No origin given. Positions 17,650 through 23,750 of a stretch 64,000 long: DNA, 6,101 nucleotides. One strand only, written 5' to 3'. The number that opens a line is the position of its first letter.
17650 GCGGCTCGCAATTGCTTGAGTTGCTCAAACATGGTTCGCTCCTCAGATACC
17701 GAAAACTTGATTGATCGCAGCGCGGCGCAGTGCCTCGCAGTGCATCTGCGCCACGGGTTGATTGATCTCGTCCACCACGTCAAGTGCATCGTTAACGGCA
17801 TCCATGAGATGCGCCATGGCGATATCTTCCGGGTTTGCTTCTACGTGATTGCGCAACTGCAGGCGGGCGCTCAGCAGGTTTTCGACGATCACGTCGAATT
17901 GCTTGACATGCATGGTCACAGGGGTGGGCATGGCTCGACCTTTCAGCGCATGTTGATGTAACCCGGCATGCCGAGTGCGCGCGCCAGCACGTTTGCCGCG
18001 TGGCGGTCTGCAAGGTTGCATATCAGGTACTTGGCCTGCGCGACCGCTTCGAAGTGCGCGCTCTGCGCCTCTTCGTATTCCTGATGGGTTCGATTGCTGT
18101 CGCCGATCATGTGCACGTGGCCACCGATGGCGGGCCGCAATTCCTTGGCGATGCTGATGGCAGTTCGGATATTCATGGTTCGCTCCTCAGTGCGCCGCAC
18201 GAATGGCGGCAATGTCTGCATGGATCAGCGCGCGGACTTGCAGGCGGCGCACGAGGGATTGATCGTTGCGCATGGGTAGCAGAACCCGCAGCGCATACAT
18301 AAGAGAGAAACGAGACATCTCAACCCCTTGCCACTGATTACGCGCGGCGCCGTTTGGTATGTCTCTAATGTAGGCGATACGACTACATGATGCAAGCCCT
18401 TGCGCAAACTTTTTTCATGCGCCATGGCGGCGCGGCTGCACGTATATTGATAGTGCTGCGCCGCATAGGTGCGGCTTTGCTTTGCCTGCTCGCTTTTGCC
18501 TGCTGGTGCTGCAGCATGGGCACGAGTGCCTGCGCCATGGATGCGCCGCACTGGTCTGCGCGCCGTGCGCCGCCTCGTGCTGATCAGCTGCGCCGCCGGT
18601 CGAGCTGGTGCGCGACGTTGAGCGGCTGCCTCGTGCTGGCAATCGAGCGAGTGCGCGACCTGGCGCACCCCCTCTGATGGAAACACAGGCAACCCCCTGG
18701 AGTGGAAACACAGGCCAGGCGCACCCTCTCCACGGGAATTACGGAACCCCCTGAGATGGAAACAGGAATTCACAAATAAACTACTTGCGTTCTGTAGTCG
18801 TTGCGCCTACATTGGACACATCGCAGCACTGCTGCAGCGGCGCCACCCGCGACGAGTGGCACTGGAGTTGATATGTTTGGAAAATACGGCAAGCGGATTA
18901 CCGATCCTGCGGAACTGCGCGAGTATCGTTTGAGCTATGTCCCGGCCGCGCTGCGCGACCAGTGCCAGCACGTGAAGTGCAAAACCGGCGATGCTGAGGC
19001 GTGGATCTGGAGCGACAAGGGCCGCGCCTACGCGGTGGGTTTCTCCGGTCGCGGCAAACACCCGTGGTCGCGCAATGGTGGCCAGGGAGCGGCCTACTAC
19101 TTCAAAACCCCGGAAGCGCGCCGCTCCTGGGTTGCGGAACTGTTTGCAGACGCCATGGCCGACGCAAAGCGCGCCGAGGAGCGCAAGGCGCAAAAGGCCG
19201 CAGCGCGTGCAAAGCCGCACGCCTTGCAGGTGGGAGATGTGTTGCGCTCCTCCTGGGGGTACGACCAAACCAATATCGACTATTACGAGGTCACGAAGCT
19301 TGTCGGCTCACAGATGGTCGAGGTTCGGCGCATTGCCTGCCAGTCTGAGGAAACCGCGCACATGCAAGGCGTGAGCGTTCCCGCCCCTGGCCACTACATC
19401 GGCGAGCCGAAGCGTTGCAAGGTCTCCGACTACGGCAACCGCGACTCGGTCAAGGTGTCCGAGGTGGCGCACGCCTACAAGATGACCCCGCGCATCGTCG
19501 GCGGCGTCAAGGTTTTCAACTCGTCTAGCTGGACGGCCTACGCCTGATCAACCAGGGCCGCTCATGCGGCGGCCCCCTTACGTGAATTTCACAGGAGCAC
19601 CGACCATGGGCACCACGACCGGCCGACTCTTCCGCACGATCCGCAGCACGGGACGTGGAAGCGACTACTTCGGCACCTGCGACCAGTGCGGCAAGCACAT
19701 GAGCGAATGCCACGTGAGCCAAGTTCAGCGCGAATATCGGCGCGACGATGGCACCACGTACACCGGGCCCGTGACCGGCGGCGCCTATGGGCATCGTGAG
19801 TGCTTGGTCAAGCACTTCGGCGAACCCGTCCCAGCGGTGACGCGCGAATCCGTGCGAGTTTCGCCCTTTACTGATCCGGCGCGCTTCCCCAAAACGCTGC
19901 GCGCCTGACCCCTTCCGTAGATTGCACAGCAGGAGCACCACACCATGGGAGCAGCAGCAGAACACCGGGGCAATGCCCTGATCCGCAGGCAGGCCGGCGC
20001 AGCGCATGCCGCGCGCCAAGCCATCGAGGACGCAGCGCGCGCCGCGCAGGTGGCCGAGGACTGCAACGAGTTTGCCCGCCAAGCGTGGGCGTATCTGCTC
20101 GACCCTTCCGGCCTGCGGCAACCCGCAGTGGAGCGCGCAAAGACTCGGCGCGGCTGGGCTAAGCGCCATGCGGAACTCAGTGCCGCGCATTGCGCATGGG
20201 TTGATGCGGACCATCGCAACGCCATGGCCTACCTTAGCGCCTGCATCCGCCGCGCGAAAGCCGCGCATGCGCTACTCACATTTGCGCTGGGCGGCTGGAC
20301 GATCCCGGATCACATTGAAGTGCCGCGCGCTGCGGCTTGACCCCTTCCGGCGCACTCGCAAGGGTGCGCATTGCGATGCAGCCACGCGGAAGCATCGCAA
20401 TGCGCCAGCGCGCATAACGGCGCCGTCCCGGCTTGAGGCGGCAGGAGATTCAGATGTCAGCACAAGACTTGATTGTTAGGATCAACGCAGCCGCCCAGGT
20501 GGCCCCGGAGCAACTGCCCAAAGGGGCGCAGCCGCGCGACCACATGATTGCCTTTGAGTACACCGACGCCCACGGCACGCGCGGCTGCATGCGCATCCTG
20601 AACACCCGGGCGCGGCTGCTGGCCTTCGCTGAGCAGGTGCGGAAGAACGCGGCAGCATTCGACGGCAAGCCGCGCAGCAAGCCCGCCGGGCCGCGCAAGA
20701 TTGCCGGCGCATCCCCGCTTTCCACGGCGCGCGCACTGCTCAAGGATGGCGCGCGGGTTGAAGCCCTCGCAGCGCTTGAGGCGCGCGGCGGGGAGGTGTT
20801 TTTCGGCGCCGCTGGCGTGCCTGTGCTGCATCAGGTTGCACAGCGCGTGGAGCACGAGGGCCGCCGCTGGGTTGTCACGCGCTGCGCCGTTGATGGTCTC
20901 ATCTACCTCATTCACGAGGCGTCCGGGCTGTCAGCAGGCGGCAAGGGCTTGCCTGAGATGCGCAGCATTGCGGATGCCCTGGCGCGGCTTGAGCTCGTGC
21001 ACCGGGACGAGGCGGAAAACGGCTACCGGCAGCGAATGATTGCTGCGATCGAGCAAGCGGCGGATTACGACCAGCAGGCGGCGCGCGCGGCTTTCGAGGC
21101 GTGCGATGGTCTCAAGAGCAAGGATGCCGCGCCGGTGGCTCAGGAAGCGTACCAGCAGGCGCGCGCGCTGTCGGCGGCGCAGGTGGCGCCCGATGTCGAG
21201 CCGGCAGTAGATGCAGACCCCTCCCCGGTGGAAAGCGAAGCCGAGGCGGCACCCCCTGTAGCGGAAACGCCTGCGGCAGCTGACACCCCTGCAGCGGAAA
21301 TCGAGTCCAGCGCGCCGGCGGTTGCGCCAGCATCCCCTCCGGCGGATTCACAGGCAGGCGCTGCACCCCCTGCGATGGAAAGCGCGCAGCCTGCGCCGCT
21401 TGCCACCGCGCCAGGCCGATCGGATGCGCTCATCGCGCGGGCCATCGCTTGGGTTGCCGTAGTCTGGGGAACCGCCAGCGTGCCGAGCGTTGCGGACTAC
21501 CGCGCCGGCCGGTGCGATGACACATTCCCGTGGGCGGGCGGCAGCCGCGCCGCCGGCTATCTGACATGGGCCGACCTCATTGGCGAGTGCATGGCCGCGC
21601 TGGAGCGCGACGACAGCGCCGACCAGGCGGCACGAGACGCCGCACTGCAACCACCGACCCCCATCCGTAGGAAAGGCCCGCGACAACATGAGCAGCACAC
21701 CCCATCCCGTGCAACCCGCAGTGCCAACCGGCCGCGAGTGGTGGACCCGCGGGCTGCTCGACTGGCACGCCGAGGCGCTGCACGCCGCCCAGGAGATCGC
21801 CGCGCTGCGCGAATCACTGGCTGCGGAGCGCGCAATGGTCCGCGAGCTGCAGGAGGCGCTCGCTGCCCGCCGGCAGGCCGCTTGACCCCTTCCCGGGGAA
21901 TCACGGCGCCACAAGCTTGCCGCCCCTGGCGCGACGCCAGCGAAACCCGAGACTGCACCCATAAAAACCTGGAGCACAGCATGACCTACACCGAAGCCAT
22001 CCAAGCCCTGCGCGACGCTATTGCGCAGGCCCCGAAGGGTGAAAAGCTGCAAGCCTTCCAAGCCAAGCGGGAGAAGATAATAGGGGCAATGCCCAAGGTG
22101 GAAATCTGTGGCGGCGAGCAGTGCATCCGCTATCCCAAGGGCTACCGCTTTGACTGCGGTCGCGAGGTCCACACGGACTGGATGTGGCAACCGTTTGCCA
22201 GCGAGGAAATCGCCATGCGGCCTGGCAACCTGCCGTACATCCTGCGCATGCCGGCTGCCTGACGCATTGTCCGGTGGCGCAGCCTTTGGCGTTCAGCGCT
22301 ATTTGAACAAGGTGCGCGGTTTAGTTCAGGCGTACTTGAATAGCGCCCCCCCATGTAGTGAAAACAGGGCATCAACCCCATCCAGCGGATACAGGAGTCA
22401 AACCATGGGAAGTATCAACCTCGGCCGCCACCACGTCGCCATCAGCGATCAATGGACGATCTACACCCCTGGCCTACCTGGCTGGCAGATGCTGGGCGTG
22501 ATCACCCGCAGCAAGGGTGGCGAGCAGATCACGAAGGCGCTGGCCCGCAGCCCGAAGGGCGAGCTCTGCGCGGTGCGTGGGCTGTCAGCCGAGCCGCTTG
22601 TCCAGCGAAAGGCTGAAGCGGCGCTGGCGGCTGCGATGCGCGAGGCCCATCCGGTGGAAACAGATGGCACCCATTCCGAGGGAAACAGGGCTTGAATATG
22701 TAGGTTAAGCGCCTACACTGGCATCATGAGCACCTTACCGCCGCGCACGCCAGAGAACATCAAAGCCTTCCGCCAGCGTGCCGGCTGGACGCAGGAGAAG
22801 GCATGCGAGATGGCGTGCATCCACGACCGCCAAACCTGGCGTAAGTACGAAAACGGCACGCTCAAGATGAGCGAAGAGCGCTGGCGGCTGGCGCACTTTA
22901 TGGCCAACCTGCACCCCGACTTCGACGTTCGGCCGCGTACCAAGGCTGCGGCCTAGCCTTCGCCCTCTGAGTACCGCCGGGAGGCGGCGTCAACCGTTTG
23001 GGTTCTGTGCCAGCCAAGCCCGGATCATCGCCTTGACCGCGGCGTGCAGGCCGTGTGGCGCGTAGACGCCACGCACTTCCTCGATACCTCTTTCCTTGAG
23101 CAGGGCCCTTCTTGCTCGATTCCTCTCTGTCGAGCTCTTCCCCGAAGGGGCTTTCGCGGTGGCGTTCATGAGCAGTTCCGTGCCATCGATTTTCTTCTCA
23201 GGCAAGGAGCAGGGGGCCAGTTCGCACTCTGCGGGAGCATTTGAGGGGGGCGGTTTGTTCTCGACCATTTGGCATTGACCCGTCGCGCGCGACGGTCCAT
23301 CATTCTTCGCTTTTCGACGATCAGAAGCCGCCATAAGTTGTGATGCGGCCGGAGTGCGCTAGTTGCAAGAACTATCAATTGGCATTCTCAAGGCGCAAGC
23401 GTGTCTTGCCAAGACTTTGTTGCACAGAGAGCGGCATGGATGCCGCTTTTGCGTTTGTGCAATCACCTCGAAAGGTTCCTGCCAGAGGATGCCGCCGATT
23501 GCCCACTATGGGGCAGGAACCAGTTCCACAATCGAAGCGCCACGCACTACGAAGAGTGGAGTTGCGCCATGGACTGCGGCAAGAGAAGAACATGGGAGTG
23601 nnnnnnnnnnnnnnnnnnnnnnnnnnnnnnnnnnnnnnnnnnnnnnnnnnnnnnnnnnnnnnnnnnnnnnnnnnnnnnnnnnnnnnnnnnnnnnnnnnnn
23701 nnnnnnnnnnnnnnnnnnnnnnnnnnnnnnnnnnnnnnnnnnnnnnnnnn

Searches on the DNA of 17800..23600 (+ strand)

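Call 80: search_rna_families(source=window, start=17800, end=23600, threshold=evalue, max_evalue=1)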
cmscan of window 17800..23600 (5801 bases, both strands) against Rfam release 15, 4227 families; matches with E-value up to 1: 2.
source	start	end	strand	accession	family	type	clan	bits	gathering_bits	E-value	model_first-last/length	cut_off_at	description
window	18932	18995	-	RF01781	ASdes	Gene; sRNA;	-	20.5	40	0.43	1-68/68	no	ASdes TB sRNA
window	20513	20659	-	RF03090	lysM-Actino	Cis-reg;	-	17.6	153.8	0.51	1-215/215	no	lysM-Actino RNA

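Call 94: build_rna_model(alignment_id=A3, structure=none)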
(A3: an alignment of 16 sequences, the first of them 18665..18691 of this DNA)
Model R1 built from alignment A3 (16 sequences, 29 columns); structure: none (sequence only).
model positions 28; base pairs 0; branch points 0; effective number of sequences 16; information 0.645 bits per position. No base pairs: searches with it score sequence only.

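Call 95: search_with_rna_model(model_id=R1, source=window, filters=off, max_evalue=10)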
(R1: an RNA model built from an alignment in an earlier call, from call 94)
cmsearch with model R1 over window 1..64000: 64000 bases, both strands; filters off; matches with E-value up to 10: 23.
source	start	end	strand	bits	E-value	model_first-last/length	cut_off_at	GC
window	18665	18690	+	19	0.0001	2-27/28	-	0.62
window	18691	18715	+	16.4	0.00071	3-27/28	-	0.6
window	21330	21355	+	15.5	0.0014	2-27/28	-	0.69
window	21363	21386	+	14.9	0.0022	2-25/28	-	0.71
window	22645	22666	+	14.7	0.0027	5-26/28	-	0.59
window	22374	22397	+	14.6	0.0028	3-26/28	-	0.58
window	22667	22690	+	14.3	0.0036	2-25/28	-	0.62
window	21885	21907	+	13.6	0.0064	4-26/28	-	0.7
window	21249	21272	+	13.4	0.0073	2-25/28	-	0.67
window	18746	18765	+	12.4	0.016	4-23/28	-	0.55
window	22347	22370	+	12.2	0.018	3-26/28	-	0.58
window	21656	21677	+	11.9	0.024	2-23/28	-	0.64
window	21282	21305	+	11.7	0.027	2-25/28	-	0.62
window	18721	18744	+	11.5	0.033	2-25/28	-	0.62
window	21216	21240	+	11.2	0.041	2-26/28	-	0.68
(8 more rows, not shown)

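Call 96: search_with_rna_model(model_id=R1, sources=[L401, L402, L404, L406, L407, L408], filters=off, max_evalue=5)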
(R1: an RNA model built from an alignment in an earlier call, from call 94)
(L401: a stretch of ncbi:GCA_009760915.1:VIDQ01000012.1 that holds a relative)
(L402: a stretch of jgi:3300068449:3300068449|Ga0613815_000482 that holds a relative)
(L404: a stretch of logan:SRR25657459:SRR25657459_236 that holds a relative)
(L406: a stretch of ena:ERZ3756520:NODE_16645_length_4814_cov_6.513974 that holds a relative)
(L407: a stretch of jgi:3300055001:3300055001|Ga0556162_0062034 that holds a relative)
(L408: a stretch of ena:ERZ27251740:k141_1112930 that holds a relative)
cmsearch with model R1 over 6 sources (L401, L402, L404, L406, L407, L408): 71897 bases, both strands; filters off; matches with E-value up to 5: 23.
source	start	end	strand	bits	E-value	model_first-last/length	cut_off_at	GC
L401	16413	16434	+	15.7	0.0014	3-24/28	-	0.59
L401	11340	11363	+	15.5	0.0016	3-26/28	-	0.79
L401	19077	19097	+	11.8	0.029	5-25/28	-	0.76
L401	10813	10832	+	11.6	0.032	4-23/28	-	0.7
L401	20498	20520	+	10.9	0.055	2-24/28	-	0.57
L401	7138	7155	+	10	0.11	5-22/28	-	0.72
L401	7114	7137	+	9.6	0.15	2-25/28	-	0.62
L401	20420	20438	+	9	0.25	2-20/28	-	0.68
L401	11366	11386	+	8.9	0.27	2-22/28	-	0.76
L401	10863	10886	+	8.7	0.3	3-26/28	-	0.67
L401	7200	7222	+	8.2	0.46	2-24/28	-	0.61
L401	15133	15157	+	8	0.54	2-26/28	-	0.64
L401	11875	11896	+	7.5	0.8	3-24/28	-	0.55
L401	15308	15323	+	7.5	0.8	6-21/28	-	0.75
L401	20717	20739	+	7.4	0.82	4-26/28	-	0.7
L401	11387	11401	+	7.1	1.1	2-16/28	-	0.87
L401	7296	7310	+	6.8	1.4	3-17/28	-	0.8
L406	3282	3305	+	6.6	1.6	2-25/28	-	0.83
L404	6647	6667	+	5.9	2.7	5-25/28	-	0.62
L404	6475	6490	+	5.8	3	12-27/28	-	0.62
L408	10073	10090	+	5.5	3.7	4-21/28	-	0.61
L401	15824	15844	+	5.3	4.2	2-22/28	-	0.67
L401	20137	20154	-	5.2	4.6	9-26/28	-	0.67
